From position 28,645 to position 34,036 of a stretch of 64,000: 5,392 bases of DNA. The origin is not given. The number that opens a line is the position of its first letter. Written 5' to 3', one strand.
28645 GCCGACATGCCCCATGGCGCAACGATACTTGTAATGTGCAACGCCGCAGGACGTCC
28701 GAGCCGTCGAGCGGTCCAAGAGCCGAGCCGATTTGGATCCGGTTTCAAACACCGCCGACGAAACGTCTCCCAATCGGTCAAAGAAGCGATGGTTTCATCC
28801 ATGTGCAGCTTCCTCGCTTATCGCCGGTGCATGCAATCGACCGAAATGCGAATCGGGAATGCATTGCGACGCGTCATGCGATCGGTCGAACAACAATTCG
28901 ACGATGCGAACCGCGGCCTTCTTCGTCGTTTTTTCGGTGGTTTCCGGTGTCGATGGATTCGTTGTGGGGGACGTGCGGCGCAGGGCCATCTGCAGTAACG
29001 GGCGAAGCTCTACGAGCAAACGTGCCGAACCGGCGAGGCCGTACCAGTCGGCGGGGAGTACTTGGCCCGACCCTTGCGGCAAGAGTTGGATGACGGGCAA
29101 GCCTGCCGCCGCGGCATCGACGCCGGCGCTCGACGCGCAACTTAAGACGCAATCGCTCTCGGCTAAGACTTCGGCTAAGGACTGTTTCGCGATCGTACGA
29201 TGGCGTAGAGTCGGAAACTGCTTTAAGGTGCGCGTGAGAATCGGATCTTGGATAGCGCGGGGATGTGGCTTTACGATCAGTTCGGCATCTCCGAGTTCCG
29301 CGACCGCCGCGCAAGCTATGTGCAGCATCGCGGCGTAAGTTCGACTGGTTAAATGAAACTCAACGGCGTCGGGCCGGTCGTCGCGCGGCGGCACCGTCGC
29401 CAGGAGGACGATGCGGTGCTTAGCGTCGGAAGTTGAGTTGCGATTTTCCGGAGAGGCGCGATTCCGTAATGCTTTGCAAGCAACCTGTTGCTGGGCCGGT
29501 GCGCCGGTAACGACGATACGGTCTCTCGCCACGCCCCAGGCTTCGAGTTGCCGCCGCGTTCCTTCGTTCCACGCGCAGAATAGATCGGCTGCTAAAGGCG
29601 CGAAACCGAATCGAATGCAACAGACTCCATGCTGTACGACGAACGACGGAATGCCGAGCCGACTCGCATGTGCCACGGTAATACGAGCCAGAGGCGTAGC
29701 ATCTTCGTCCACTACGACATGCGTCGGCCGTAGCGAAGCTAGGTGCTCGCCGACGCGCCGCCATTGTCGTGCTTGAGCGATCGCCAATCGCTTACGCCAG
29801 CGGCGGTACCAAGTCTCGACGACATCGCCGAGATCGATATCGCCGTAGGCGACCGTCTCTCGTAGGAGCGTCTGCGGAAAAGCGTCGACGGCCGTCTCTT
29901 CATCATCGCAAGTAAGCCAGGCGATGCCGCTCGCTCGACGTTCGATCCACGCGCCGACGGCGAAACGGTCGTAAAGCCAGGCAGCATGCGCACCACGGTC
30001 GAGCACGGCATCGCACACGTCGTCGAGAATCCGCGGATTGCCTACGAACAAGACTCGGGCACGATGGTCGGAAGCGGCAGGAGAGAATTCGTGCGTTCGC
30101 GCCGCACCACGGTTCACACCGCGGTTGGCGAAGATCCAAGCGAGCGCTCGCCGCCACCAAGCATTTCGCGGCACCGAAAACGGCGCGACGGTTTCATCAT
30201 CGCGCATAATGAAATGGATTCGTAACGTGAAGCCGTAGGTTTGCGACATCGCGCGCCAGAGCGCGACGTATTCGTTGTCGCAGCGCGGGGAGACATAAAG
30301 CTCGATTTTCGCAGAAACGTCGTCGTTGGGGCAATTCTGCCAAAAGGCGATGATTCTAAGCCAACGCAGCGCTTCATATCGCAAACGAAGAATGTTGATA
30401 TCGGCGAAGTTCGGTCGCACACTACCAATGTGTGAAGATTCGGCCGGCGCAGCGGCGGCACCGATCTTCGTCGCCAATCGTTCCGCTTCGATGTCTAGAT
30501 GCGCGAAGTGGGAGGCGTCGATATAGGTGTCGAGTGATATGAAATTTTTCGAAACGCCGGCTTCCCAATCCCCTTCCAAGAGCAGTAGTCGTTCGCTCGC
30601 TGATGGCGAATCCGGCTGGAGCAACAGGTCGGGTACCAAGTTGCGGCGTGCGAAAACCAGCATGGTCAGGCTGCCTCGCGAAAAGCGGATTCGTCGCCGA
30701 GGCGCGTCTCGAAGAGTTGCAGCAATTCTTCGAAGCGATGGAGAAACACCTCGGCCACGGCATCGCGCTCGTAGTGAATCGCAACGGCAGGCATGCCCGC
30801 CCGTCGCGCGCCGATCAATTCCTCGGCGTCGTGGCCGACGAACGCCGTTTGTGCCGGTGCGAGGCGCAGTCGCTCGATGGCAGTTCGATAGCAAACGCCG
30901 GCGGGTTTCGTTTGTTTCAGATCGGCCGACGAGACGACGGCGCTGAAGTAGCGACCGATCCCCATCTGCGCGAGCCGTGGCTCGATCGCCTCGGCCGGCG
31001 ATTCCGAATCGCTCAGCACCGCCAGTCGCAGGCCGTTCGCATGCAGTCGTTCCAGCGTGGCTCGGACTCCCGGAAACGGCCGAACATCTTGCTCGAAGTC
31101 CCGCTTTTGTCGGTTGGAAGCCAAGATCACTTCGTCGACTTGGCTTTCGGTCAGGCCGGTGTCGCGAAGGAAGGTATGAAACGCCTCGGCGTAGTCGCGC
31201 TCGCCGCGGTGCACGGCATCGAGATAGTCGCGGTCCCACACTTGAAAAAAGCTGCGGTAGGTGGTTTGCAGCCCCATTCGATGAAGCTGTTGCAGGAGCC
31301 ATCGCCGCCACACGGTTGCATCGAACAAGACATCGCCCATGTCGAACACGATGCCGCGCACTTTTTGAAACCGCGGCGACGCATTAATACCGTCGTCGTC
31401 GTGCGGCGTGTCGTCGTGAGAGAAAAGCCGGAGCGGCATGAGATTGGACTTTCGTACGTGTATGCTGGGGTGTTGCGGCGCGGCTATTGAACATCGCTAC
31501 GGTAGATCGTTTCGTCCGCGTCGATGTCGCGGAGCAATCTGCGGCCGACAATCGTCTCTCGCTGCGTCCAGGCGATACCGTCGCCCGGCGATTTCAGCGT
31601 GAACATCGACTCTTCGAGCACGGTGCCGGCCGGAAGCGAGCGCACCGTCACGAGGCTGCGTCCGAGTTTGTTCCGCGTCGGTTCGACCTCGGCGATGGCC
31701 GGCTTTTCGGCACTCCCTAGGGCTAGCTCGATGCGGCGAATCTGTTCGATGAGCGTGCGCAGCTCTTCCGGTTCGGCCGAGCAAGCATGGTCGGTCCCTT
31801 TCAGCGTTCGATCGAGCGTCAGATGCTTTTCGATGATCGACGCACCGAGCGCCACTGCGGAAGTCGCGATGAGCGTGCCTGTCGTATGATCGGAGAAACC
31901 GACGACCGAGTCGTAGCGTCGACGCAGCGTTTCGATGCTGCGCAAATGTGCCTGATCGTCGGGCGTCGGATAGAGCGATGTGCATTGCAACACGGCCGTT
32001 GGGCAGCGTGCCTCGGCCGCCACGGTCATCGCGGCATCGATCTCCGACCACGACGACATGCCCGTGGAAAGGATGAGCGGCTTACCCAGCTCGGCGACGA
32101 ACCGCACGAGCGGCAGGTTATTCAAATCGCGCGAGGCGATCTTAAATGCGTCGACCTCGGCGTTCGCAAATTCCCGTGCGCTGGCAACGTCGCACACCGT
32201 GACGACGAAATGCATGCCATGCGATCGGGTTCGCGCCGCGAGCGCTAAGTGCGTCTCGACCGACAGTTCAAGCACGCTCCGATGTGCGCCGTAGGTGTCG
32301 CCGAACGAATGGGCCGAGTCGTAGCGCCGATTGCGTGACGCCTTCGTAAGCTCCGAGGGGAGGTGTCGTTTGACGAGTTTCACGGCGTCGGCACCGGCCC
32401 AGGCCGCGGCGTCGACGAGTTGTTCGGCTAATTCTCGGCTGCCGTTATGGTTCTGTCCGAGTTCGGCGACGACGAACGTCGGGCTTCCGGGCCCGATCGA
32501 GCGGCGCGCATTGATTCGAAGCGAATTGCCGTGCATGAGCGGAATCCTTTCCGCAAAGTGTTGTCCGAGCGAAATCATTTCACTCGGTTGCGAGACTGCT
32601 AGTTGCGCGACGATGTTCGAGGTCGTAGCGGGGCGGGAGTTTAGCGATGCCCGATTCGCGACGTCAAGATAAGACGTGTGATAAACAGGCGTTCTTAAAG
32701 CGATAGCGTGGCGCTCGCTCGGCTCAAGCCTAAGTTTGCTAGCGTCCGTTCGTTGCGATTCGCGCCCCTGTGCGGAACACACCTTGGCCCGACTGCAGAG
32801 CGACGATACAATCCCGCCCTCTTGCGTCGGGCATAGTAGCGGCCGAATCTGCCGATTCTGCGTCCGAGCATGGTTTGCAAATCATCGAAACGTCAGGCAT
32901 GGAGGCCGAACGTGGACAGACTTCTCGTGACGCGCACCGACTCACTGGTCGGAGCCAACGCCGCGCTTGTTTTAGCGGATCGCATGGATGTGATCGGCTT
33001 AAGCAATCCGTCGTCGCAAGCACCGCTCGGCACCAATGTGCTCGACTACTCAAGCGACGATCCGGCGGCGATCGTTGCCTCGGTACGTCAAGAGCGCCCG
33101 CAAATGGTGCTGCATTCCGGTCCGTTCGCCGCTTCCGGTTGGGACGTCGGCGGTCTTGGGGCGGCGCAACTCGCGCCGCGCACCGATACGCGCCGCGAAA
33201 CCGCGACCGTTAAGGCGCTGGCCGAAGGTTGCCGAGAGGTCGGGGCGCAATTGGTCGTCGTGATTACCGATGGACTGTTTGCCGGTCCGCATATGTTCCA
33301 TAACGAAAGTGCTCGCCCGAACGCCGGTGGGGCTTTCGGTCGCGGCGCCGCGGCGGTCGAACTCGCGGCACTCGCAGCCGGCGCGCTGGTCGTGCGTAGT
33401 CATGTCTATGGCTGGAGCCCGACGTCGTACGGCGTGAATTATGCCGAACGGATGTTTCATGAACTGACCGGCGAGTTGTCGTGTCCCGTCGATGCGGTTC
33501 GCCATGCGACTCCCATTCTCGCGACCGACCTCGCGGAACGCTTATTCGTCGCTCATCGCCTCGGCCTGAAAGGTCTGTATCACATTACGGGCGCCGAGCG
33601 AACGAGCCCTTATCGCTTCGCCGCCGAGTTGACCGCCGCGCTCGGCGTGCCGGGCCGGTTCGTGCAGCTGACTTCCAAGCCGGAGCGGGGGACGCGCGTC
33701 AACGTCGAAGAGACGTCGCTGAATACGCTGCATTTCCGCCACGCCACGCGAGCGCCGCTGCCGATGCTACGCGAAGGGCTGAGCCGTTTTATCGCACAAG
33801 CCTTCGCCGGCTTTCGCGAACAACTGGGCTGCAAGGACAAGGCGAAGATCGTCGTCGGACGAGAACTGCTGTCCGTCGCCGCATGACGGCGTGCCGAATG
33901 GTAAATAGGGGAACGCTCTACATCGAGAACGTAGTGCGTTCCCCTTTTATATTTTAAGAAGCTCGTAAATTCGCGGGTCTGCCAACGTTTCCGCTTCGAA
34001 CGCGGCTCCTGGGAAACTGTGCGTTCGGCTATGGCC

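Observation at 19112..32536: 13-kb translationally coupled envelope-glycan operon mixing LPS-core-type, capsule-type and phospholipid-type enzymes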

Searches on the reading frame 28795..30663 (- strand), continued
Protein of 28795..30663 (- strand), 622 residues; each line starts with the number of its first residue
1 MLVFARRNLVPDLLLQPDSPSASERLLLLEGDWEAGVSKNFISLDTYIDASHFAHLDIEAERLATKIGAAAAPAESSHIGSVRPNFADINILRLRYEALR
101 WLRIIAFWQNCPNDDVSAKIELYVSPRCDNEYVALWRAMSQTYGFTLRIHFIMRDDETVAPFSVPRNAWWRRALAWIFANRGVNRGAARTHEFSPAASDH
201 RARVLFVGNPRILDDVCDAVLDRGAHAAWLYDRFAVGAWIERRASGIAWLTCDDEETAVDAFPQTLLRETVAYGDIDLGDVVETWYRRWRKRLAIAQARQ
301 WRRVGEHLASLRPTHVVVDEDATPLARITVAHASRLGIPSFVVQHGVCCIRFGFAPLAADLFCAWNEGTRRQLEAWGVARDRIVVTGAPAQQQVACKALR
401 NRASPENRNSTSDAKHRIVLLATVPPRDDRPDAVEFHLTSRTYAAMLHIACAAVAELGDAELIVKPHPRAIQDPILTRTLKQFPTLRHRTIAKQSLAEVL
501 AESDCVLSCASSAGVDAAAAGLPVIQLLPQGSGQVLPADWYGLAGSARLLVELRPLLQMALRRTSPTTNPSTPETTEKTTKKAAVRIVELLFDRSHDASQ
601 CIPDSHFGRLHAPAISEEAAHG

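Call 80: search_solved_structures(query=A4, max_evalue=1)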
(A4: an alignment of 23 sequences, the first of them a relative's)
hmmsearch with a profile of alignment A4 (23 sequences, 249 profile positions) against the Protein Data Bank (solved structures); distinct sequences matched with E-value up to 1: 11.
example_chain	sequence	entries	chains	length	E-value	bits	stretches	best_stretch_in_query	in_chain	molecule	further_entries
6oew_A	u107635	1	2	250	7.6e-15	58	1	7-235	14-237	Cytidylyltransferase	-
3oam_A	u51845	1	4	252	0.0004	22.9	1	7-111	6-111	3-deoxy-manno-octulosonate cytidylyltransferase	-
5ddt_A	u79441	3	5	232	0.01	18.3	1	17-119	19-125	2-C-methyl-D-erythritol 4-phosphate cytidylyltransferase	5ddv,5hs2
3tqd_A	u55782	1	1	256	0.029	16.8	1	7-129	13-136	3-deoxy-manno-octulosonate cytidylyltransferase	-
9t4z_A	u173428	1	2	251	0.033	16.6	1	4-62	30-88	PpNeuA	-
2y6p_A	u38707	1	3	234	0.035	16.6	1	6-104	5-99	3-DEOXY-MANNO-OCTULOSONATE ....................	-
1qwj_A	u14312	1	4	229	0.088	15.2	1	8-107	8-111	cytidine monophospho-N-acetylneuraminic acid synthetase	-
9ftb_A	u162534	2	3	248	0.13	14.7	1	4-108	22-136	NeuA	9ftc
4xwi_A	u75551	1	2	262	0.14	14.6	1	7-122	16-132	3-deoxy-manno-octulosonate cytidylyltransferase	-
1gq9_A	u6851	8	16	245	0.26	13.7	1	6-152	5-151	3-DEOXY-MANNO-OCTULOSONATE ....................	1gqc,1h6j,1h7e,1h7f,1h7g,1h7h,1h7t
2yzq_A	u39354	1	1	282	0.71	12.3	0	53-100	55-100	Putative uncharacterized protein PH1780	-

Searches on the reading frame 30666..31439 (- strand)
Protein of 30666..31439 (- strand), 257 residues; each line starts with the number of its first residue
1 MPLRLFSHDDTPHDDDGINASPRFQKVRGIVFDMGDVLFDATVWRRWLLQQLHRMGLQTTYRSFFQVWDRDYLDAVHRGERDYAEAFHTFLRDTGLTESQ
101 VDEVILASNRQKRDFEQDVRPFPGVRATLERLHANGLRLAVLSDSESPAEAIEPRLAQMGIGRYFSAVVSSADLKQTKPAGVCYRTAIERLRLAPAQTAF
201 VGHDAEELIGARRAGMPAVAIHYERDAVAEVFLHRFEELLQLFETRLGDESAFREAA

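Call 4: search_protein_families(library=pfam, proteins=[window:30666-31439:-], max_evalue=0.01)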
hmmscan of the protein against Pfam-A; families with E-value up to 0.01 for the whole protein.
window:30666-31439:- (257 aa): 5 families
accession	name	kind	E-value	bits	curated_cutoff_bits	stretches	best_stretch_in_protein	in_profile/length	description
PF00702.32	Hydrolase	-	1.6e-23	84.5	26.4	1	27-215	1-191/191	haloacid dehalogenase-like hydrolase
PF13419.12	HAD_2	-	8.2e-20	72.1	23.8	1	95-221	60-178/178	Haloacid dehalogenase-like hydrolase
PF13242.12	Hydrolase_like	-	0.00074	19.8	22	1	178-222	4-49/75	HAD-hyrolase-like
PF12710.13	HAD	-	0.00089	20.2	27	1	40-191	20-168/189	haloacid dehalogenase-like hydrolase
PF13344.12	Hydrolase_6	-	0.0036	17.7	27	0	119-173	13-68/101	Haloacid dehalogenase-like hydrolase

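Call 5: search_protein_families(library=ncbifam, proteins=[window:30666-31439:-], max_evalue=0.01)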
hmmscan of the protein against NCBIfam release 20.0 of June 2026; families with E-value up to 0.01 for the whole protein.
window:30666-31439:- (257 aa): 35 families (the best 25 are shown)
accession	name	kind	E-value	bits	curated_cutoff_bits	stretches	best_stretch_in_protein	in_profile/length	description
TIGR02253.1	CTE7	subfamily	2.4e-18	66.7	169.75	1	26-227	1-200/221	TIGR02253 family HAD-type hydrolase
TIGR01449.2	PGP_bact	equivalog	7.2e-18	64.9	180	1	115-224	80-187/213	phosphoglycolate phosphatase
NF009695.0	PRK13222.1-2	equivalog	1.1e-16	61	225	1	114-223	88-195/226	phosphoglycolate phosphatase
NF009697.0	PRK13222.1-4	equivalog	1.1e-16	60.9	327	1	24-226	4-198/232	phosphoglycolate phosphatase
TIGR01428.1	HAD_type_II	equivalog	1.4e-15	57.8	125.4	1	28-221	2-190/197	haloacid dehalogenase type II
NF009694.0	PRK13222.1-1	equivalog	2e-15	56.8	415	1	120-227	111-216/252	phosphoglycolate phosphatase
NF008087.0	PRK10826.1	equivalog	1.8e-13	50.6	191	1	25-227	5-197/222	hexitol phosphatase HxpB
NF009804.0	PRK13288.1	equivalog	4.9e-13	49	218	1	96-224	57-184/215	pyrophosphatase PpaX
TIGR02009.1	PGMB-YQAB-SF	subfamily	6.6e-13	49.3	153.35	1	28-221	2-186/186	beta-phosphoglucomutase family hydrolase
TIGR02247.1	HAD-1A3-hyp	subfamily_domain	2.1e-12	47.2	125.4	1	27-230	2-204/211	epoxide hydrolase N-terminal domain-like phosphatase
NF009698.0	PRK13223.1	equivalog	3.4e-12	46.1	466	1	119-224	100-203/272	phosphoglycolate phosphatase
TIGR01509.1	HAD-SF-IA-v3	subfamily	5.9e-12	46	29.4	1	86-220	30-153/154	HAD-IA family hydrolase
TIGR01454.1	AHBA_synth_RP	hypoth_equivalog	2.5e-11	43.6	246.65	1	114-232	69-185/205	AHBA synthesis associated protein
TIGR02254.1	YjjG_YfnB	equivalog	1.1e-10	41.4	159.9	1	28-239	2-216/223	YjjG family noncanonical pyrimidine nucleotidase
NF053830.1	RUBPPhHalo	equivalog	6.1e-10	39.1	330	1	116-227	99-209/234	ribulose-1,5-bisphosphate 5-phosphatase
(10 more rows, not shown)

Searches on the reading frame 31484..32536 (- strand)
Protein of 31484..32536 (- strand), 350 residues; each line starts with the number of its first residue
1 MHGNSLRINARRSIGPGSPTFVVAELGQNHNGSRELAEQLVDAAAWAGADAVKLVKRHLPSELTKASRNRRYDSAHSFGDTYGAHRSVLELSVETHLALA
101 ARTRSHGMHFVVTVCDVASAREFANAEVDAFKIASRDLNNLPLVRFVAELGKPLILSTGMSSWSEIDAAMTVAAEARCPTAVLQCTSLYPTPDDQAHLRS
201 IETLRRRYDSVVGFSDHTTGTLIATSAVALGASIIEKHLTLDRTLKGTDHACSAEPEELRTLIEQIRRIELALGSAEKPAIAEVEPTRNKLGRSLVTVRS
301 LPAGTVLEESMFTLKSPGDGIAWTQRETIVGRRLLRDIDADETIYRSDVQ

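Call 4: search_protein_families(library=pfam, proteins=[window:31484-32536:-], max_evalue=0.01)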
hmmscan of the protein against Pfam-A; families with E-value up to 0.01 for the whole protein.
window:31484-32536:- (350 aa): 2 families
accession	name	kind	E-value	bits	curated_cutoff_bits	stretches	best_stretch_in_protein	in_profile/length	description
PF03102.20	NeuB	-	2.1e-72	243.9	22.1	1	40-278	1-241/241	NeuB family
PF08666.17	SAF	-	1.1e-10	42.3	21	1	293-349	2-62/63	SAF domain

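Call 5: search_protein_families(library=ncbifam, proteins=[window:31484-32536:-], max_evalue=0.01)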
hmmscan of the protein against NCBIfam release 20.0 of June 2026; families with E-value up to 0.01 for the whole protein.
window:31484-32536:- (350 aa): 8 families
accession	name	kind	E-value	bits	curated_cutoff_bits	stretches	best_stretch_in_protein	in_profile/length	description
TIGR03569.1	NeuB_NnaB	equivalog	4.4e-91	305.4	399.65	1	20-344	1-329/329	N-acetylneuraminate synthase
TIGR03586.1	PseI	equivalog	3.4e-66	223.7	340.25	1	20-342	2-325/327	pseudaminic acid synthase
NF006421.0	PRK08673.1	subfamily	3.7e-07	29.7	335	1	99-162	150-212/338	3-deoxy-7-phosphoheptulonate synthase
TIGR01361.1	DAHP_synth_Bsub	equivalog_domain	6e-07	29.1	267.75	1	100-162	81-143/260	3-deoxy-7-phosphoheptulonate synthase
NF009933.0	PRK13396.1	subfamily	0.00019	20.6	486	1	96-279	153-347/352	3-deoxy-7-phosphoheptulonate synthase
NF041229.1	BagF_FevY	exception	0.00023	20.5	700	1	96-165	142-211/340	phospho-2-dehydro-3-deoxyheptonate aldolase BagF/FevY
NF009239.0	PRK12595.1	equivalog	0.0011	18.1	279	1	99-163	174-237/360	bifunctional 3-deoxy-7-phosphoheptulonate synthase/chorismate mutase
TIGR03170.1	flgA_cterm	equivalog_domain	0.0023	17.9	54.65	1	290-349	11-74/137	flagellar basal body P-ring formation chaperone FlgA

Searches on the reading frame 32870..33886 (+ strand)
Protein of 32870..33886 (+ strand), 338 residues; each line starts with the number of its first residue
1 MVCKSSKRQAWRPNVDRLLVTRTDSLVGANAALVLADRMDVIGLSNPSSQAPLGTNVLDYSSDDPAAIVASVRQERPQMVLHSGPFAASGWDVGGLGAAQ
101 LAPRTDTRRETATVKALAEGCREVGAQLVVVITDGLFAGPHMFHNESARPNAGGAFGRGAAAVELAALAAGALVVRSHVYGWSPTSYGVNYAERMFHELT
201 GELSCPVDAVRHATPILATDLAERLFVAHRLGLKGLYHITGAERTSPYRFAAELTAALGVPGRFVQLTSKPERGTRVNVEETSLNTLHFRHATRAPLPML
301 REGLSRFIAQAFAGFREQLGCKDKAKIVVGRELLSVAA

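Call 7: search_protein_families(library=pfam, proteins=[window:32870-33886:+], max_evalue=0.01)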
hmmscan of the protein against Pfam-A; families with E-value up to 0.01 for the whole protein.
window:32870-33886:+ (338 aa): 1 family
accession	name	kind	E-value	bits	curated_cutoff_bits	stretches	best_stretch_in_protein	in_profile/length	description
PF04321.23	RmlD_sub_bind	-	5.2e-19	68.8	27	1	47-310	33-284/287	RmlD substrate binding domain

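Call 35: search_protein_families(library=ncbifam, proteins=[window:32870-33886:+], max_evalue=0.001)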
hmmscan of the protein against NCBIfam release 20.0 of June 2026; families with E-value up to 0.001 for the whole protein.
window:32870-33886:+ (338 aa): 2 families
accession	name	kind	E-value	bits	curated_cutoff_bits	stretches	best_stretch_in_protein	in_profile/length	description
TIGR01214.1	rmlD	equivalog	3.6e-16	59.1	224.05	1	59-262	33-230/285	dTDP-4-dehydrorhamnose reductase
NF007440.0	PRK09987.1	equivalog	0.00038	19.8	308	1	63-309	39-291/299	dTDP-4-dehydrorhamnose reductase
